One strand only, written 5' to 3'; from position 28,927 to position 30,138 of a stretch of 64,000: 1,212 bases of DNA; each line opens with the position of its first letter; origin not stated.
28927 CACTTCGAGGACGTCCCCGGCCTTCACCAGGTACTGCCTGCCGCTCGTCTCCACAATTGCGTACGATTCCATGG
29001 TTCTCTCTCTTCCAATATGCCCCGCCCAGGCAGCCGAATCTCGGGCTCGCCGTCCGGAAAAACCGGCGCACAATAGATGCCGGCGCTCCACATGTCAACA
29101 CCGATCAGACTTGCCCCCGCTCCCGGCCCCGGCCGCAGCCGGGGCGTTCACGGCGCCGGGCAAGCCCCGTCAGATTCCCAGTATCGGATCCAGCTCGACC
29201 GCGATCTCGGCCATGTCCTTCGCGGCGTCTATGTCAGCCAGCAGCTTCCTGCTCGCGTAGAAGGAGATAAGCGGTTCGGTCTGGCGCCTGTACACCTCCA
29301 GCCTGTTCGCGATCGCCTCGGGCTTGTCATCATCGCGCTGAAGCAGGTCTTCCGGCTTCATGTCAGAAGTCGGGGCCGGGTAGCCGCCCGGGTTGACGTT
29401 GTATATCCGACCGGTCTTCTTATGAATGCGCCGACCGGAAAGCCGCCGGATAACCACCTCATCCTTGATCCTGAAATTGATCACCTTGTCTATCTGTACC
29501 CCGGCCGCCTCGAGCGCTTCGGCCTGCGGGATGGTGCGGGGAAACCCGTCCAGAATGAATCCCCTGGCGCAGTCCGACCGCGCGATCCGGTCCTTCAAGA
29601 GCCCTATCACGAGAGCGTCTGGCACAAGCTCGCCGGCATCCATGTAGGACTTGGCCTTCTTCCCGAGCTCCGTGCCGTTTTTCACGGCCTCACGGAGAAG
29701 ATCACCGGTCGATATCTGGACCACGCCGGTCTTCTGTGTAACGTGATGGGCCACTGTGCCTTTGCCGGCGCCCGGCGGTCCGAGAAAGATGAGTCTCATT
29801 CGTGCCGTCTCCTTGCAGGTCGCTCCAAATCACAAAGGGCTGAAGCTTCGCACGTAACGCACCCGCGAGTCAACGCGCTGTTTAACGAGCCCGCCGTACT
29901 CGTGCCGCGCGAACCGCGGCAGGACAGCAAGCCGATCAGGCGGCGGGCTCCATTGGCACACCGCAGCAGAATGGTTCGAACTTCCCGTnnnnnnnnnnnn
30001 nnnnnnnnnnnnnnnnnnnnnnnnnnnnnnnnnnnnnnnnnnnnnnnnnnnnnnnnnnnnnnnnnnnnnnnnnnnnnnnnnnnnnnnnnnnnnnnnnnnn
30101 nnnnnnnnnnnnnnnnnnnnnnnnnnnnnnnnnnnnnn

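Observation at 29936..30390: Three desulforedoxin-like Fe(Cys)4 modules in two overlapping mini-genes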

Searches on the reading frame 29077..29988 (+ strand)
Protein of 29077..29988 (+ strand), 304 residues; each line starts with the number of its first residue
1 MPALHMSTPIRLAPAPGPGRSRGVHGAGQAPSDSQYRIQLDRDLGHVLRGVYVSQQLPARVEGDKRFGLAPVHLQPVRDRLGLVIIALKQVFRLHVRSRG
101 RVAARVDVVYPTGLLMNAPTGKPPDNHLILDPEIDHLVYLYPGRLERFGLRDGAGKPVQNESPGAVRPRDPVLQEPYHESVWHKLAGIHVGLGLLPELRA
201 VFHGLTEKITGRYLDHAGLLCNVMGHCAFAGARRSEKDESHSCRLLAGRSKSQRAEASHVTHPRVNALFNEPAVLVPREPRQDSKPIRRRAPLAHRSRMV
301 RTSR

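Call 49: search_protein_families(library=pfam, alignment_id=A6, max_evalue=0.00001)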
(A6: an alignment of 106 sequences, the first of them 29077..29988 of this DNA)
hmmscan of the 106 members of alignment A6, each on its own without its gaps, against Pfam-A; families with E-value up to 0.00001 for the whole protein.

A. member 1, window:29077-29988:+ (304 aa): 0 families

B. families by the number of members that match (of 106 scanned): 61 families (the first 25 are shown)
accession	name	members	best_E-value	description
PF03063.25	Prismane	9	5.4e-172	Prismane/CO dehydrogenase family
PF04055.27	Radical_SAM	8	1.6e-25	Radical SAM superfamily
PF02310.24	B12-binding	7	8.9e-15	B12 binding domain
PF19583.5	ODP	6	5.9e-18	ODP family beta lactamase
PF00753.33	Lactamase_B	6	1.3e-13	Metallo-beta-lactamase superfamily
PF00258.30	Flavodoxin_1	5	9.2e-15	Flavodoxin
PF12706.13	Lactamase_B_2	5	1.7e-08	Beta-lactamase superfamily domain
PF09394.16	Inhibitor_I42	3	1.1e-18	Chagasin family peptidase inhibitor I42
PF01041.23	DegT_DnrJ_EryC1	2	2.1e-68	DegT/DnrJ/EryC1/StrS aminotransferase family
PF01048.26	PNP_UDP_1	2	4.7e-43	Phosphorylase superfamily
PF00072.30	Response_reg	2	5.2e-29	Response regulator receiver domain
PF13616.12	Rotamase_3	2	3.5e-16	PPIC-type PPIASE domain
PF13145.12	Rotamase_2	2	1.3e-15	PPIC-type PPIASE domain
PF00639.27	Rotamase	2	6.6e-14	PPIC-type PPIASE domain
PF01728.25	FtsJ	2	1.4e-13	FtsJ-like methyltransferase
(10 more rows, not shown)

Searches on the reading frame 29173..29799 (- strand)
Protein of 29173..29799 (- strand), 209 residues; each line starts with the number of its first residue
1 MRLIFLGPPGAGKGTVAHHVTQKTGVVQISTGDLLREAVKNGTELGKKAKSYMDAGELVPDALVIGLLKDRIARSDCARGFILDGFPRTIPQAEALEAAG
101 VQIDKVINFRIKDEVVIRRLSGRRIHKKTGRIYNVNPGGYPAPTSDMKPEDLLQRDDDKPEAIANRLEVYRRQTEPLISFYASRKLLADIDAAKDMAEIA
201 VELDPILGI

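Call 56: list_cluster_members(proteins=[window:29173-29799:-, window:27278-28321:-, window:30181-30390:-, P0071, P0024, P0096])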
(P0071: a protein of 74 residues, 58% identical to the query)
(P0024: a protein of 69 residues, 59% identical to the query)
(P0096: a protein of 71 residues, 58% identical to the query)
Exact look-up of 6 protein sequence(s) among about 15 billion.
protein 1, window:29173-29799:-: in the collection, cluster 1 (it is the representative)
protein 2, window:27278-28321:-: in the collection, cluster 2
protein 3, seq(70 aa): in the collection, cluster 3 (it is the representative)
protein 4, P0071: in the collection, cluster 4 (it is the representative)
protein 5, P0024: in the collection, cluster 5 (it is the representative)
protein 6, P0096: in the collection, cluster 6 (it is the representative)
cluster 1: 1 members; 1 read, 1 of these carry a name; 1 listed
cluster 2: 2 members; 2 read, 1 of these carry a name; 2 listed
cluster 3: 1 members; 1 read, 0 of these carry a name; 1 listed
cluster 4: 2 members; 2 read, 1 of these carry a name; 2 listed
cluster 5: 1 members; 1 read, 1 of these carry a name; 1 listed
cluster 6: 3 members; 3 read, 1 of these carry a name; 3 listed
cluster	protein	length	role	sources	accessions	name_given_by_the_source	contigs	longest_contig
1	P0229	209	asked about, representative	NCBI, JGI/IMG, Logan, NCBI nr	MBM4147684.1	MAG: adenylate kinase [Lentisphaerae bacterium] | adenylate kinase [Lentisphaerota bacterium]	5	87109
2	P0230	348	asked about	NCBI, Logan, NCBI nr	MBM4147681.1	MAG: GTPase ObgE [Lentisphaerae bacterium] | GTPase ObgE [Lentisphaerota bacterium]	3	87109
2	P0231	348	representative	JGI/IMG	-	-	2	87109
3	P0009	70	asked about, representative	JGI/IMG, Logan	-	-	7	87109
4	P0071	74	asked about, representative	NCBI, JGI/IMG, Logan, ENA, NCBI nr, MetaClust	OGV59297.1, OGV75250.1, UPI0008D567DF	MAG: hypothetical protein A2498_06000 [Lentisphaerae bacterium RIFOXYC12_FULL_60_16] | status=active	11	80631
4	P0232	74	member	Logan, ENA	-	-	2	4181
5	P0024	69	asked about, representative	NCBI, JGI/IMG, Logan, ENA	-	hypothetical protein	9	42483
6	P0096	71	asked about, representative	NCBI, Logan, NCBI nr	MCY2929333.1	MAG: hypothetical protein NTV86_07520 [Planctomycetota bacterium] | hypothetical protein [Planctomycetota bacterium]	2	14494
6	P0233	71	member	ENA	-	-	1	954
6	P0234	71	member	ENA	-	-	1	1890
